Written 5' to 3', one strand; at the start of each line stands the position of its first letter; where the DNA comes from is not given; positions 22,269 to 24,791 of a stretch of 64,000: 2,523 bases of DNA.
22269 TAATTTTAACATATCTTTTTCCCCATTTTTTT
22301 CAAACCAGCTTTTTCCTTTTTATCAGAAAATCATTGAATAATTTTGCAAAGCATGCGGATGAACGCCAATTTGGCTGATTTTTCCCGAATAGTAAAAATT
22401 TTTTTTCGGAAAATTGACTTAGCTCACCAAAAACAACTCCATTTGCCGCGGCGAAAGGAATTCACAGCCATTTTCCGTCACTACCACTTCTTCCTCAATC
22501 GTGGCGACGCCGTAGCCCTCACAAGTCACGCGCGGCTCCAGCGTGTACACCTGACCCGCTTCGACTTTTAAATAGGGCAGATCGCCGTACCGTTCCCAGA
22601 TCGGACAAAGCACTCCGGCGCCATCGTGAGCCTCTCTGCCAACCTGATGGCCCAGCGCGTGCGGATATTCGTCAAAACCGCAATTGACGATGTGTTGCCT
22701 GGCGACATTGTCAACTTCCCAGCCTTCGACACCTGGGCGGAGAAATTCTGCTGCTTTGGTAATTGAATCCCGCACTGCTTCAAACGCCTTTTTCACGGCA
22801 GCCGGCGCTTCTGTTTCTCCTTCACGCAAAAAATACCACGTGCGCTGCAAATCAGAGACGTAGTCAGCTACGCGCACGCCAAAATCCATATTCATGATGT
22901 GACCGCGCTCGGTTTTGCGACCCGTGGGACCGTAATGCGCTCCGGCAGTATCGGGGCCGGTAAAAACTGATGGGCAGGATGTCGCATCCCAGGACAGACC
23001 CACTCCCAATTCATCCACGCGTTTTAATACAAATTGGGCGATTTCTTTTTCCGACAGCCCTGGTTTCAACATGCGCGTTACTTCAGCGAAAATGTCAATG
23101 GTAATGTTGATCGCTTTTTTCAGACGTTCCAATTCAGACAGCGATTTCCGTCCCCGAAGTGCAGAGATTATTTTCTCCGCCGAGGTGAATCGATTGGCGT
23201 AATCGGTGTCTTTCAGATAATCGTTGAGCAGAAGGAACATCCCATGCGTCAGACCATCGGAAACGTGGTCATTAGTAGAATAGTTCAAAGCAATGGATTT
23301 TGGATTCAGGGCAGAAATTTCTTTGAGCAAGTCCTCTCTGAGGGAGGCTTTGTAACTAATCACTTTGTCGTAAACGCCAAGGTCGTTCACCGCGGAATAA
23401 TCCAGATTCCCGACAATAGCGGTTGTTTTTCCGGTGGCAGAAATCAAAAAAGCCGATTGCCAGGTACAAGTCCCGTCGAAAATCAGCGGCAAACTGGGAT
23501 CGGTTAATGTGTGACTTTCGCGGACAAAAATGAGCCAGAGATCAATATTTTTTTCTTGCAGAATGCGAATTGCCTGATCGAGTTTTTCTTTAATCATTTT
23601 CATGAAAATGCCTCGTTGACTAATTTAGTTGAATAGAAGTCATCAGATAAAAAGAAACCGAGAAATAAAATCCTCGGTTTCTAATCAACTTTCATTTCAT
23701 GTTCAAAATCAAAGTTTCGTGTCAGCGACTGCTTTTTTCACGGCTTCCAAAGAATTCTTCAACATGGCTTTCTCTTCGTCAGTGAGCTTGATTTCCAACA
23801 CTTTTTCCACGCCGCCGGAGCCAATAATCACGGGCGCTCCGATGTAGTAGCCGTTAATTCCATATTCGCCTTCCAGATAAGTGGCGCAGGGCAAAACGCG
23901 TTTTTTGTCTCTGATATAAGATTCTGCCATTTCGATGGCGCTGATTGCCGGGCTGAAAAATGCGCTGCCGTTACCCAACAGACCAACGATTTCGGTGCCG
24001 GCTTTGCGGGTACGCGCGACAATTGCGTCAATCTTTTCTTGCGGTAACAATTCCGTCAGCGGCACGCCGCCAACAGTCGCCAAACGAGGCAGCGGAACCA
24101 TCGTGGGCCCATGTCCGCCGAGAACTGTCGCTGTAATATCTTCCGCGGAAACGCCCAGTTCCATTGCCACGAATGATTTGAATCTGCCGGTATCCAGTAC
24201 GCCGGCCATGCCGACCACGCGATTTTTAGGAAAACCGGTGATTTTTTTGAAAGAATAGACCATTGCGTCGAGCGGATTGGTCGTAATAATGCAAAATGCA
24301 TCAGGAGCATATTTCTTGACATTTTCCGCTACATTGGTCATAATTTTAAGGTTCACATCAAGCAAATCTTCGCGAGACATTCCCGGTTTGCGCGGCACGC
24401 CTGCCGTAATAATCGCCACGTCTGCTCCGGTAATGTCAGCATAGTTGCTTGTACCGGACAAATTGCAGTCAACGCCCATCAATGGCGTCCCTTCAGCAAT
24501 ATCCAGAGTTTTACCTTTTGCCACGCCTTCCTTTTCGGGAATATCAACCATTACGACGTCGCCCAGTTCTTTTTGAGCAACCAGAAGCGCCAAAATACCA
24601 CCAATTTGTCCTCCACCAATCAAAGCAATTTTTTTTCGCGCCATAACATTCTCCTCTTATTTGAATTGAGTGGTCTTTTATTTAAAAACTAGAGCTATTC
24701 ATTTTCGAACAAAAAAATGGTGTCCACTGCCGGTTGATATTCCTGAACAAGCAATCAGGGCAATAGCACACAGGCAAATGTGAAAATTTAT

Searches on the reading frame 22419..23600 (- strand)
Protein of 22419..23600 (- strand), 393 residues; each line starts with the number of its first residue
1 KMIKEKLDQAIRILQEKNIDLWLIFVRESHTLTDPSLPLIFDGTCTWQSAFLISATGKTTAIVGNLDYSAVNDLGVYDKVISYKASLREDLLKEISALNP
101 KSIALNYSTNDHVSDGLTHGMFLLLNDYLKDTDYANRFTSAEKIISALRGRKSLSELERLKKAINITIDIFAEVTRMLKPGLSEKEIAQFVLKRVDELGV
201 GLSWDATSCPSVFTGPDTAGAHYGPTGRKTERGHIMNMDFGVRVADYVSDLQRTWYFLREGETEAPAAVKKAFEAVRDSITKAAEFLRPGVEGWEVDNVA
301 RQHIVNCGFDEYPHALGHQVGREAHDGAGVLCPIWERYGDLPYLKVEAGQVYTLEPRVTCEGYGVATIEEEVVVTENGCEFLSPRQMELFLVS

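Call 35: search_protein_families(library=pfam, proteins=[window:22419-23600:-], max_evalue=0.00001)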
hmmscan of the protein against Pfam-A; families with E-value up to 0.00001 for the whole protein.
window:22419-23600:- (393 aa): 1 family
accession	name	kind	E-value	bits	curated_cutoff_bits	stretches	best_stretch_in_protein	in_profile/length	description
PF00557.29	Peptidase_M24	-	7.8e-42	143.8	23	1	158-376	1-208/208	Metallopeptidase family M24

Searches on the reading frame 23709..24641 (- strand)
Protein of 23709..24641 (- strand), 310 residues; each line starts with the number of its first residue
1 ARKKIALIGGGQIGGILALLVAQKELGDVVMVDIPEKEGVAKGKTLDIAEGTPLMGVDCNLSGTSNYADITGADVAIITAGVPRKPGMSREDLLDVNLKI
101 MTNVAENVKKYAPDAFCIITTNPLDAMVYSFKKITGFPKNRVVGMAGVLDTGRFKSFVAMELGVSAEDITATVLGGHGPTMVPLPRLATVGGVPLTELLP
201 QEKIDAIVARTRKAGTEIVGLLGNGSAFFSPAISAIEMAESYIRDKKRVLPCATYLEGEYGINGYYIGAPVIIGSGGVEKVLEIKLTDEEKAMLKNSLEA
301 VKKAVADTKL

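Call 35: search_protein_families(library=pfam, proteins=[window:23709-24641:-], max_evalue=0.00001)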
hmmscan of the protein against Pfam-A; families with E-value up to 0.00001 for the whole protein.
window:23709-24641:- (310 aa): 3 families
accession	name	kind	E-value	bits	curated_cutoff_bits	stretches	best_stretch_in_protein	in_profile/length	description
PF00056.29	Ldh_1_N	-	1.5e-40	138.9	27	1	4-144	2-141/141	lactate/malate dehydrogenase, NAD binding domain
PF02866.23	Ldh_1_C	-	9.2e-33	114.1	22.6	1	149-306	3-168/174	lactate/malate dehydrogenase, alpha/beta C-terminal domain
PF03721.20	UDPG_MGDP_dh_N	-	4.8e-06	26.7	27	1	3-119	1-118/187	UDP-glucose/GDP-mannose dehydrogenase family, NAD binding domain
